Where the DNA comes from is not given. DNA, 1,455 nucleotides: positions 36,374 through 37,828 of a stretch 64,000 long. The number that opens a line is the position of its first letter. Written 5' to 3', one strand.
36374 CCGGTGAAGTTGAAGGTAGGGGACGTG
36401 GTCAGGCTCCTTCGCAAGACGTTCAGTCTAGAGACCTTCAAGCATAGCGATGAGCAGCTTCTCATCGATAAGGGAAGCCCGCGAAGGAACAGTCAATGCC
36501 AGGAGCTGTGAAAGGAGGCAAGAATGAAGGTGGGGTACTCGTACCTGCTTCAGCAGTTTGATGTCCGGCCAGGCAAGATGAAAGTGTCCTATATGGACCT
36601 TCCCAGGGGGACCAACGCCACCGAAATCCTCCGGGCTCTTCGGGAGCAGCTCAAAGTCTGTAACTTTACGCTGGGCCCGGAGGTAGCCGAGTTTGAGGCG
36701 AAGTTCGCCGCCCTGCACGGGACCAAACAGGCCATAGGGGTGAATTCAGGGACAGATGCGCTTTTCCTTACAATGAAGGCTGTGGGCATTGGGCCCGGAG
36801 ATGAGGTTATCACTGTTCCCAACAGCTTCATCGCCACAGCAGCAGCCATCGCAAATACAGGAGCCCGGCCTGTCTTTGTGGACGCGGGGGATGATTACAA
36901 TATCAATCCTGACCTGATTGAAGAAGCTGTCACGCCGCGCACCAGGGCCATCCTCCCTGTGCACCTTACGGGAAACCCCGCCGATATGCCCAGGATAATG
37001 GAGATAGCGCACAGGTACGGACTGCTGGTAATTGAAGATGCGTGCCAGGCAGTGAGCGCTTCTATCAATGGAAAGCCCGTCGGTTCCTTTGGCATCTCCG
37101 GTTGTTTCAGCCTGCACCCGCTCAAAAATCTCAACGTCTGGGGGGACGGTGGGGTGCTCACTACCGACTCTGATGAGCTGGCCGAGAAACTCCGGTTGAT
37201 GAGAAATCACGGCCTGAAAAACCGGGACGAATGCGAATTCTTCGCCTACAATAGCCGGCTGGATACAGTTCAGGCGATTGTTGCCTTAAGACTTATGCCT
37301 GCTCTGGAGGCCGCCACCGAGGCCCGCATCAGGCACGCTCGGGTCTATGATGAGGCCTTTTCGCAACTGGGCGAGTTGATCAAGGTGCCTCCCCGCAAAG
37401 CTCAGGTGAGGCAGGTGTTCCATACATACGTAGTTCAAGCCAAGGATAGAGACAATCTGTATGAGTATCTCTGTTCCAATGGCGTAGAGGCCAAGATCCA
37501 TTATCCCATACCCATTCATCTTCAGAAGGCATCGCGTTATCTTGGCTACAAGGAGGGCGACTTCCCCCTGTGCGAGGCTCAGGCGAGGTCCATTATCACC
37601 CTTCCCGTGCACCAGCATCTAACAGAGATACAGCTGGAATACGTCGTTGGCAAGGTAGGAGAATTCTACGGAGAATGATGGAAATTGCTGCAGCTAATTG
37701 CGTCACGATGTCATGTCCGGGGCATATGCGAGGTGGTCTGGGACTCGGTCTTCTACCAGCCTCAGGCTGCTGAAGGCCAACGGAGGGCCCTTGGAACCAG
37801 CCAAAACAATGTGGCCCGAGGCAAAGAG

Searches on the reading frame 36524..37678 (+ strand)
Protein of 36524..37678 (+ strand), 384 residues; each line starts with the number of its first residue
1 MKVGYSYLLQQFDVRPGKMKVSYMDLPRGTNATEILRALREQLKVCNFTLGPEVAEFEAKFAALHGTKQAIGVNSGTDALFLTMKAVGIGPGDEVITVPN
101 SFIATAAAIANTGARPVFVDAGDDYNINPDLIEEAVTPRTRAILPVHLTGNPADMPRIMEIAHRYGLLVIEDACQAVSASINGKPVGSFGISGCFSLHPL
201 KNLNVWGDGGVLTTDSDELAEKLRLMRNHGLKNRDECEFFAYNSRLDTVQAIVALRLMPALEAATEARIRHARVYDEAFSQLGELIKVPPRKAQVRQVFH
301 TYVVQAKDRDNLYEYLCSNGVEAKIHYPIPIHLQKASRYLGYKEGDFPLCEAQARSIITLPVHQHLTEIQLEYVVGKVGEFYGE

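Call 5: search_protein_families(library=pfam, proteins=[window:36524-37678:+], max_evalue=0.01)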
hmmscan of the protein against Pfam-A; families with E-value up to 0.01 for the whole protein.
window:36524-37678:+ (384 aa): 4 families
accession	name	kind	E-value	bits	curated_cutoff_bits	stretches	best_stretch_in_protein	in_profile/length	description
PF01041.23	DegT_DnrJ_EryC1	-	7.7e-107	358.1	19.8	1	33-378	5-359/360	DegT/DnrJ/EryC1/StrS aminotransferase family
PF00266.25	Aminotran_5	-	5.8e-08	32.5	21.5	1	56-178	47-181/371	Aminotransferase class-V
PF01053.26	Cys_Met_Meta_PP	-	2e-07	30.4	27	1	52-176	52-177/381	Cys/Met metabolism PLP-dependent enzyme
PF01212.27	Beta_elim_lyase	-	1.8e-05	24.7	27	1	52-181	32-177/288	Beta-eliminating lyase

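Call 6: search_protein_families(library=ncbifam, proteins=[window:36524-37678:+], max_evalue=0.01)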
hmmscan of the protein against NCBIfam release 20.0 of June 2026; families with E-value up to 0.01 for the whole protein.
window:36524-37678:+ (384 aa): 41 families (the best 25 are shown)
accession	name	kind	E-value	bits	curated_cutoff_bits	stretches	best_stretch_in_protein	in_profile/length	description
TIGR03588.1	PseC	equivalog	5.4e-74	249.4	423.5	1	37-379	15-377/380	UDP-4-amino-4,6-dideoxy-N-acetyl-beta-L-altrosamine transaminase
NF008687.0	PRK11706.1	equivalog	2.3e-58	197.8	375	1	62-382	41-374/375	dTDP-4-amino-4,6-dideoxygalactose transaminase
NF008658.2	PRK11658.1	equivalog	9.2e-57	192.4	631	1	24-380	5-375/379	UDP-4-amino-4-deoxy-L-arabinose aminotransferase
TIGR04181.1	NHT_00031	hypoth_equivalog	1.1e-49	169.2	420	1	50-361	28-357/359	LegC family aminotransferase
TIGR02379.1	ECA_wecE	subfamily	1.3e-49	168.9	434.85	1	62-381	41-374/376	dTDP-4-amino-4,6-dideoxy-D-glucose transaminase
TIGR04427.1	PLP_DesI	equivalog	9.5e-44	150.1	650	1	50-366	50-367/390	dTDP-4-dehydro-6-deoxyglucose aminotransferase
NF011936.0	PRK15407.1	equivalog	3.8e-40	137.9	423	1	31-230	45-251/440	lipopolysaccharide biosynthesis protein RfbH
NF005816.0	PRK07682.1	equivalog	1.2e-10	40.6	620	1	59-174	81-204/390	aminotransferase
NF004621.0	PRK05957.1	equivalog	3.2e-10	39.3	498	1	67-147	88-168/389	pyridoxal phosphate-dependent aminotransferase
NF004770.0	PRK06108.1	subfamily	1.7e-08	33.7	422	1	59-172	88-209/396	pyridoxal phosphate-dependent aminotransferase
TIGR01326.1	OAH_OAS_sulfhy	subfamily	9.3e-08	31.2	495.1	1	51-176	56-182/418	O-acetylhomoserine aminocarboxypropyltransferase/cysteine synthase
NF004650.0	PRK05994.1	equivalog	1.3e-07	30.8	667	1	51-177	62-189/427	O-acetylhomoserine aminocarboxypropyltransferase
NF006096.0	PRK08248.1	equivalog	2.1e-07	30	726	1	31-175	43-188/431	homocysteine synthase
NF004975.0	PRK06348.1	equivalog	3.2e-07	29.7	549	1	67-172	89-201/384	pyridoxal phosphate-dependent aminotransferase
NF041091.1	asp_aminotase_Arch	equivalog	3.2e-07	29.5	550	1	67-172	87-199/376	aspartate aminotransferase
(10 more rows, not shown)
